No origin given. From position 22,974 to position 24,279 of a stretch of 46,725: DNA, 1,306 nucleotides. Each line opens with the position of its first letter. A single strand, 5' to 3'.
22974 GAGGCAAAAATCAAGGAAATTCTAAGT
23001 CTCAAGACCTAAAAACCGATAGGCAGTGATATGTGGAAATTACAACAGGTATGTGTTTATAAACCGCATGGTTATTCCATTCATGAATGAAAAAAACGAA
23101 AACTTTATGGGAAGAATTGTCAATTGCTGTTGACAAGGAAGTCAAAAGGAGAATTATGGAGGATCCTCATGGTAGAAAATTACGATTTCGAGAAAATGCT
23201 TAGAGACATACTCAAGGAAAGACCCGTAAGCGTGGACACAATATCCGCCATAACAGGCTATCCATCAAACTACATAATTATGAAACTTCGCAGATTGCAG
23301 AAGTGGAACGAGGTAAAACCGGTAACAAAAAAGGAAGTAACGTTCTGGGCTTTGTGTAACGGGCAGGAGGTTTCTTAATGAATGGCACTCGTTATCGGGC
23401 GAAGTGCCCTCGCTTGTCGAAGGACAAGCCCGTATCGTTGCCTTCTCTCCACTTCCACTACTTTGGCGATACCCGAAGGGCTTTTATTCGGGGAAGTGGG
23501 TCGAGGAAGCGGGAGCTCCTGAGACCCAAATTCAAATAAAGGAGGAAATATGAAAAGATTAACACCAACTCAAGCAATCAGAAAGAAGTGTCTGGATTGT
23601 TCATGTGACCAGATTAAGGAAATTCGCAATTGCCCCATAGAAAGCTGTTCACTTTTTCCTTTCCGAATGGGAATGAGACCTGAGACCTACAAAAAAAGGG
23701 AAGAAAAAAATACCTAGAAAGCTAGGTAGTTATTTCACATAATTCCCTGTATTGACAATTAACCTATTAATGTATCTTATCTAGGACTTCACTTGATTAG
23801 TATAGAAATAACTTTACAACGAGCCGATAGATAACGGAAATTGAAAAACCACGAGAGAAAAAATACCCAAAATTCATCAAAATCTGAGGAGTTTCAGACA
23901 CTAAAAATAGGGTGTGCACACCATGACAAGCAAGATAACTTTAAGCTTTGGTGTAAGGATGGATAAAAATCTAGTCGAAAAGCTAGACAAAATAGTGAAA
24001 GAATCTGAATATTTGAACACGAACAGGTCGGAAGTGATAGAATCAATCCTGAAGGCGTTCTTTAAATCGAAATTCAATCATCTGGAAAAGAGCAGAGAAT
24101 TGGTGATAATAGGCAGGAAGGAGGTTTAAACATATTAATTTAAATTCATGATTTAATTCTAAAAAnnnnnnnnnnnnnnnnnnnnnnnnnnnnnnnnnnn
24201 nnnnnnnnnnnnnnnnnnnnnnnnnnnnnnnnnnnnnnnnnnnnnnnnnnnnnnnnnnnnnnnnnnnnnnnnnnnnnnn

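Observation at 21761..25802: Small (~4 kb) integrated element in a tRNA 3' end with intact att repeats and integrase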

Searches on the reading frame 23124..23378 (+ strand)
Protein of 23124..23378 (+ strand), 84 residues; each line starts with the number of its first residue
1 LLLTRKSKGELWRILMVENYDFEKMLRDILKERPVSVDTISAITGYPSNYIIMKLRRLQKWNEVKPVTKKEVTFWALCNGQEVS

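Call 8: search_protein_families(library=pfam, proteins=[window:23124-23378:+], max_evalue=0.1)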
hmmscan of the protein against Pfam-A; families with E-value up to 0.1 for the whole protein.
window:23124-23378:+ (84 aa): 1 family
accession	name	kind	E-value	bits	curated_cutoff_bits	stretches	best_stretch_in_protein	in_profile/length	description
PF17782.7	DprA_WH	-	0.077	13.5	22.9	1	24-48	15-39/61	DprA winged helix domain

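Call 23: search_protein_families(library=phrogs, proteins=[window:23124-23378:+], max_evalue=0.1)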
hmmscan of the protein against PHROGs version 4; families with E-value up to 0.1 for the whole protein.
window:23124-23378:+ (84 aa): 0 families

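Call 24: search_protein_families(library=ncbifam, proteins=[window:23124-23378:+], max_evalue=0.1)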
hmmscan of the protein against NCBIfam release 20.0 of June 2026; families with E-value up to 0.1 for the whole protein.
window:23124-23378:+ (84 aa): 0 families

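Call 42: search_protein_families(library=padloc, proteins=[window:23124-23378:+], max_evalue=0.01)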
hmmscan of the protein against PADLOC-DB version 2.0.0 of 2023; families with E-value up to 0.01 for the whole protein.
window:23124-23378:+ (84 aa): 0 families

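Call 74: search_solved_structures(query=A2, max_evalue=10)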
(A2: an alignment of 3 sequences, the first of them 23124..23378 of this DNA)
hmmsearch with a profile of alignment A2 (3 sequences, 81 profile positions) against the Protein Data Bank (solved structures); distinct sequences matched with E-value up to 10: 16.
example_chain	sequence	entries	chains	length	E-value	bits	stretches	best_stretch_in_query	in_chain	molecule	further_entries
8etq_A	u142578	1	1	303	0.031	17.3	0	18-42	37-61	k-cTRP5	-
9ygm_Sa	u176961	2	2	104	0.093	15.8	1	5-69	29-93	40S ribosomal protein eS25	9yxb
6t4q_SZ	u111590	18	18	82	0.32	14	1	16-71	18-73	40S ribosomal protein S25-A | 40S ribosomal protein S25 | Small ribosomal subunit protein eS25A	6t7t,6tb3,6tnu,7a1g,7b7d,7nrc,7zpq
6i7o_K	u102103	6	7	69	0.33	14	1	18-71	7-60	40S ribosomal protein S25-A | RPS25A isoform 1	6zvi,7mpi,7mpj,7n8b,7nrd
4uer_8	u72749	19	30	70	0.33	14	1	18-71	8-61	ES25 | 40S ribosomal protein S25-A | Small ribosomal subunit protein eS25A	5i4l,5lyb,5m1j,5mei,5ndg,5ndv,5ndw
6dlm_B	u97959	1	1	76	0.34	13.9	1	7-57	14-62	DHD127_B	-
4v92_BZ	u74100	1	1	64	0.47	13.5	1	21-71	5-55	ES25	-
2d1h_A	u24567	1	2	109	0.48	13.5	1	8-64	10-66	109aa long hypothetical transcriptional regulator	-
8ut0_AA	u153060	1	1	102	0.55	13.3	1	16-71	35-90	40S ribosomal protein S25-A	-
6wdr_Z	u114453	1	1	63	0.58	13.2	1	21-71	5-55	40S ribosomal protein S25-A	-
6snt_Z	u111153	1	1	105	0.61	13.1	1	16-71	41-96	40S ribosomal protein S25-A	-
4u3m_D5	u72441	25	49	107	0.63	13.1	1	16-71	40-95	40S ribosomal protein S25-A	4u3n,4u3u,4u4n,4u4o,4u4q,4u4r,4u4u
3j6x_25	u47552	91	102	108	0.64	13.1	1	16-71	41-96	40S ribosomal protein S25 | 40S ribosomal protein rpS25 (S25e) | 40S ribosomal protein S25-A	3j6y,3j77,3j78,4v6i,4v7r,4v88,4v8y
7cb8_A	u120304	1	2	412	0.79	12.8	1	35-76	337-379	Fic-domain containing protein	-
9eho_aa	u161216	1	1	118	1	12.5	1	7-74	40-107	40S ribosomal protein S25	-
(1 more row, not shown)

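Call 76: predict_structure(protein=window:23124-23378:+)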
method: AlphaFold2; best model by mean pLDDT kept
length: 84 residues; sequences in the alignment: 1
mean_pLDDT: 62.0   pTM: 0.47
mean pLDDT of the five models: 62.0, 59.9, 57.0, 50.3, 48.1
residues with pLDDT >= 90: 0; 70-90: 31; 50-70: 34; < 50: 19
segments of 3 or more residues with pLDDT < 50: 61-67, 77-84
pLDDT, mean of each block of 10 residues (from residue 1): 55 55 73 73 82 70 48 50 35
secondary structure, 60 per line:
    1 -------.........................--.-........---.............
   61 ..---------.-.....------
elements in order: H8-32 H37-44 H48-62 H74-78

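Call 80: fold_search(model_id=the predicted structure, library=pdb)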
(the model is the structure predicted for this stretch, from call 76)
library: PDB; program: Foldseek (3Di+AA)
matches with E <= 10: 134; with E <= 0.001: 0
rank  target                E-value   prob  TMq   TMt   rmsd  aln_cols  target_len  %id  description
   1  3tob                  2.8e-01  0.63  0.45  0.16   5.3        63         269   25  Human MOF E350Q crystal structure with active site lysine partially acetylated (released 2011-11-09)
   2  3toa                  3.0e-01  0.63  0.45  0.16   5.4        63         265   25  Human MOF crystal structure with active site lysine partially acetylated (released 2011-11-09)
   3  5j8f                  4.8e-01  0.54  0.43  0.15   3.9        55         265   29  Human MOF K274P crystal structure (released 2016-07-20)
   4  5c0t_A                9.7e-01  0.33  0.37  0.17   3.7        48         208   23  Crystal structure of the mercury-bound form of MerB mutant D99S (released 2016-02-03)
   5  3f0o_B                9.7e-01  0.30  0.37  0.18   3.8        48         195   23  Crystal structure of MerB, the Organomercurial Lyase involved in a bacterial mercury resistance system (released 2008-11-11)
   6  3f0o_A                1.0e+00  0.30  0.37  0.17   3.7        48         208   23  Crystal structure of MerB, the Organomercurial Lyase involved in a bacterial mercury resistance system (released 2008-11-11)
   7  4d7k_D                1.2e+00  0.38  0.49  0.13   7.4        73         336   18  Crystal structure of N,N-8-amino-8-demethyl-D-riboflavin dimethyltransferase (RosA) from Streptomyces davawensis (released 2016-01-13)
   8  1x1a                  1.2e+00  0.23  0.43  0.12   9.3        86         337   19  Crystal structure of BchU complexed with S-adenosyl-L-methionine (released 2006-07-18)
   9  1wi9_MODEL_1_A        1.7e+00  0.35  0.44  0.50   2.7        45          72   16  Solution structure of the PCI domain from mouse hypothetical protein AAH51541 (released 2004-11-28)
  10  3f2f_B                1.7e+00  0.21  0.37  0.18   3.8        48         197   23  Crystal structure of the mercury-bound form of MerB, the Organomercurial Lyase involved in a bacterial mercury resista (released 2008-11-11)
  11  2heo_D                1.8e+00  0.54  0.51  0.71   2.6        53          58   21  General Structure-Based Approach to the Design of Protein Ligands: Application to the Design of Kv1.2 Potassium Channe (released 2006-11-21)
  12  3irr_A                1.9e+00  0.47  0.45  0.59   2.1        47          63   21  Crystal Structure of a Z-Z junction (with HEPES intercalating) (released 2010-05-19)
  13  6j0e_B                1.9e+00  0.20  0.37  0.27   5.1        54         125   18  Structures of two ArsR As(III)-responsive repressors: implications for the mechanism of derepression (released 2019-07-03)
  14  4cic_A                1.9e+00  0.12  0.34  0.23   4.6        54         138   18  T. potens IscR (released 2014-05-28)
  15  1s6l_MODEL_1_A        2.1e+00  0.18  0.37  0.19   3.7        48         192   23  Solution structure of MerB, the Organomercurial Lyase involved in the bacterial mercury resistance system (released 2005-04-19)
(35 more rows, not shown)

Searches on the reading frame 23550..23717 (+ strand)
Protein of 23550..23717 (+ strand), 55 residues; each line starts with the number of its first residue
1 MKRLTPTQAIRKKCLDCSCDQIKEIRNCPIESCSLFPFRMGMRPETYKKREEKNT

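Call 8: search_protein_families(library=pfam, proteins=[window:23550-23717:+], max_evalue=0.1)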
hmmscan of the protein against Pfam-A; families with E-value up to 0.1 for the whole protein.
window:23550-23717:+ (55 aa): 0 families

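Call 23: search_protein_families(library=phrogs, proteins=[window:23550-23717:+], max_evalue=0.1)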
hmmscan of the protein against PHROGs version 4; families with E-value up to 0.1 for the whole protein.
window:23550-23717:+ (55 aa): 0 families

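Call 24: search_protein_families(library=ncbifam, proteins=[window:23550-23717:+], max_evalue=0.1)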
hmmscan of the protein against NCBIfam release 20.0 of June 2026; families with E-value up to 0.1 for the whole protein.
window:23550-23717:+ (55 aa): 0 families

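Call 42: search_protein_families(library=padloc, proteins=[window:23550-23717:+], max_evalue=0.01)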
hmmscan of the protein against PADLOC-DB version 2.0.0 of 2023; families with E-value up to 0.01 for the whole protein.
window:23550-23717:+ (55 aa): 0 families

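Call 43: find_homologous_proteins(query=window:23550-23717:+, max_evalue=0.01)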
Query window:23550-23717:+ (55 aa): 3 proteins with E <= 0.01 among 3 candidates.
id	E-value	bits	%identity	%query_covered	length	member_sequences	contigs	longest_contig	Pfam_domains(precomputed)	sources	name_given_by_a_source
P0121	1.9e-21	92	78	98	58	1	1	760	-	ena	-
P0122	1.0e-10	58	62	76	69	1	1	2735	-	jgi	jgi:hypothetical protein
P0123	1.7e-10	58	60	76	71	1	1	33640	-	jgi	jgi:hypothetical protein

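Call 45: find_encoding_contigs(protein=P0123, flank=10000, max_places=3)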
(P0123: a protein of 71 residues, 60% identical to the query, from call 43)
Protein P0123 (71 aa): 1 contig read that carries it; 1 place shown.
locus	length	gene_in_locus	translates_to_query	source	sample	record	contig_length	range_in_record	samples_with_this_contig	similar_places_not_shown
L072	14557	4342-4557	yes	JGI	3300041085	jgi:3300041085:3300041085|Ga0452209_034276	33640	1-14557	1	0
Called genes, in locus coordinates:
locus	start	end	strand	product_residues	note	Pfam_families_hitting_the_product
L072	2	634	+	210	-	?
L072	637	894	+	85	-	-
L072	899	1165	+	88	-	-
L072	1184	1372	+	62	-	-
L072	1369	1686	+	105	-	-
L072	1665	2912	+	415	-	PF03796:DnaB_C (weak)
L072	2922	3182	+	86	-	-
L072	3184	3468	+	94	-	-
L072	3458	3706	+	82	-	-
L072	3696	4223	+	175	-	-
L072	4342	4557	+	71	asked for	-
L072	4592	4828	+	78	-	-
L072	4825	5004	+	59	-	-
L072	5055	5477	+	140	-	-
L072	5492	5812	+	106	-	-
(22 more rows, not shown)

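Call 75: search_solved_structures(query=A3, max_evalue=10)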
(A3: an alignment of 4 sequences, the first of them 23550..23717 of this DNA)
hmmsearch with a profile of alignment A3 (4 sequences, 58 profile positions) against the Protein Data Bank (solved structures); distinct sequences matched with E-value up to 10: 9.
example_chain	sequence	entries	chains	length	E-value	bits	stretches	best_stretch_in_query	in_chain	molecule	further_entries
7xyu_B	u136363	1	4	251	0.081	16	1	5-24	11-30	Protein zer-1 homolog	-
9uyb_A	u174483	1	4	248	0.081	16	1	5-24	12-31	Protein zer-1 homolog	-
7ep3_A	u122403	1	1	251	0.082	16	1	5-24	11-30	Protein zer-1 homolog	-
7ep5_A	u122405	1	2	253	0.084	15.9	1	5-24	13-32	Protein zer-1 homolog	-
7xyt_A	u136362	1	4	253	0.084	15.9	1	5-24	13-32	Protein zer-1 homolog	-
7xys_A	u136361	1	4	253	0.084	15.9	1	5-24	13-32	Protein zer-1 homolog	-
7ep4_B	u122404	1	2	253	0.084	15.9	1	5-24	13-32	Protein zer-1 homolog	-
9mgw_2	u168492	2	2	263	1.7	11.8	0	35-54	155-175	LHCA2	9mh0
9mh1_2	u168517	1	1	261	3.5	10.7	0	36-48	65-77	LHCA2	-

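Call 81: find_encoding_contigs(protein=P0122, flank=5000, max_places=3)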
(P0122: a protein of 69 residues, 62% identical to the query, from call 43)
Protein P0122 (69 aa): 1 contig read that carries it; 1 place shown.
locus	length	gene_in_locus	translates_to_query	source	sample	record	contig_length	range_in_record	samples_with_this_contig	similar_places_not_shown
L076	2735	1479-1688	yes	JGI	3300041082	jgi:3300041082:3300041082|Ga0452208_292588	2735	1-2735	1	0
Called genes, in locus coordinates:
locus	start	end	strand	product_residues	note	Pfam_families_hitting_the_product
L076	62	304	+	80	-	-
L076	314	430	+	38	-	-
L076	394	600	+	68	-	-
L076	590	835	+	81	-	-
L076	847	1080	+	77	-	-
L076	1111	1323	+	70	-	-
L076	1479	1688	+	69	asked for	-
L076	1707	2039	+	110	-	-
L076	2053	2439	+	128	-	PF09643:YopX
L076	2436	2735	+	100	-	?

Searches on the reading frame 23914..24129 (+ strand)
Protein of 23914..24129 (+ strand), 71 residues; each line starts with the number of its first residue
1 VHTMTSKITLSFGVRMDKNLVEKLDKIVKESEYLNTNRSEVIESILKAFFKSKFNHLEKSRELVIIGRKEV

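Call 8: search_protein_families(library=pfam, proteins=[window:23914-24129:+], max_evalue=0.1)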
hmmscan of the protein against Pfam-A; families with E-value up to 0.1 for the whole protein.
window:23914-24129:+ (71 aa): 4 families
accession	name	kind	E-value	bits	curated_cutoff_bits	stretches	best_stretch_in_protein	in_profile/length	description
PF01402.27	RHH_1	-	0.0011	19.3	20.5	1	13-47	3-34/39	Ribbon-helix-helix protein, copG family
PF19891.5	DUF6364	-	0.025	15.5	27.3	1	4-59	1-47/70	Family of unknown function (DUF6364)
PF05712.18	MRG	-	0.03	14.2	22.8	1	6-60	17-71/190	MRG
PF25629.1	Fimo_NCAP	-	0.034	14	27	1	15-62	199-247/266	Fimovirus nucleocapsid protein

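Call 23: search_protein_families(library=phrogs, proteins=[window:23914-24129:+], max_evalue=0.1)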
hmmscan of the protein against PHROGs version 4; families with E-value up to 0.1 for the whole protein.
window:23914-24129:+ (71 aa): 7 families
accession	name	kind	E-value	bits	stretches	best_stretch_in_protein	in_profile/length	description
phrog_876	-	transcription regulation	0.0013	19.3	1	11-56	69-111/239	transcriptional repressor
phrog_30228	-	unknown function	0.0034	18.3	1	14-52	12-48/53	-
phrog_582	-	transcription regulation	0.014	16.7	1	5-55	53-100/105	Arc-like repressor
phrog_22343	-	unknown function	0.036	15.3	1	25-60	71-107/123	-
phrog_8692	-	unknown function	0.036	15.2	1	4-37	40-71/125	-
phrog_3896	-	unknown function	0.047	14.7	0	11-31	22-42/62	-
phrog_1034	-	unknown function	0.067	14.3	1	18-60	22-62/106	-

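Call 24: search_protein_families(library=ncbifam, proteins=[window:23914-24129:+], max_evalue=0.1)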
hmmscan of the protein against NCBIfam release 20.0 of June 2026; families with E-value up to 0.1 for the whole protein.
window:23914-24129:+ (71 aa): 7 families
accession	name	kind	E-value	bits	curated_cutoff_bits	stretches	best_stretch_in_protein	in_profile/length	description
NF003381.0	PRK04460.1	equivalog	6.8e-06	26.2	105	1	10-55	5-49/139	nickel-responsive transcriptional regulator NikR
NF053762.1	aCcr1_fam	equivalog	0.00089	19.1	60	1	14-42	5-30/38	aCcr1 family cell cycle regulator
NF002815.0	PRK02967.1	equivalog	0.0014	18.7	83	1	13-58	5-48/139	nickel-responsive transcriptional regulator NikR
NF001884.0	PRK00630.1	subfamily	0.0049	17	119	1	9-47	10-46/148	nickel responsive regulator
TIGR02793.1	nikR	equivalog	0.005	17.1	175.45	1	14-53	5-42/129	nickel-responsive transcriptional regulator NikR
NF058555.1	TransRegCdrSHalo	equivalog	0.027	14.5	100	1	14-53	6-43/61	transcriptional regulator CdrS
NF008671.0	PRK11675.1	equivalog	0.087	13.3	62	0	14-52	55-90/95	LexA regulated protein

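Call 42: search_protein_families(library=padloc, proteins=[window:23914-24129:+], max_evalue=0.01)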
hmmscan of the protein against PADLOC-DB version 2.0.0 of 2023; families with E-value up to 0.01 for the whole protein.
window:23914-24129:+ (71 aa): 0 families
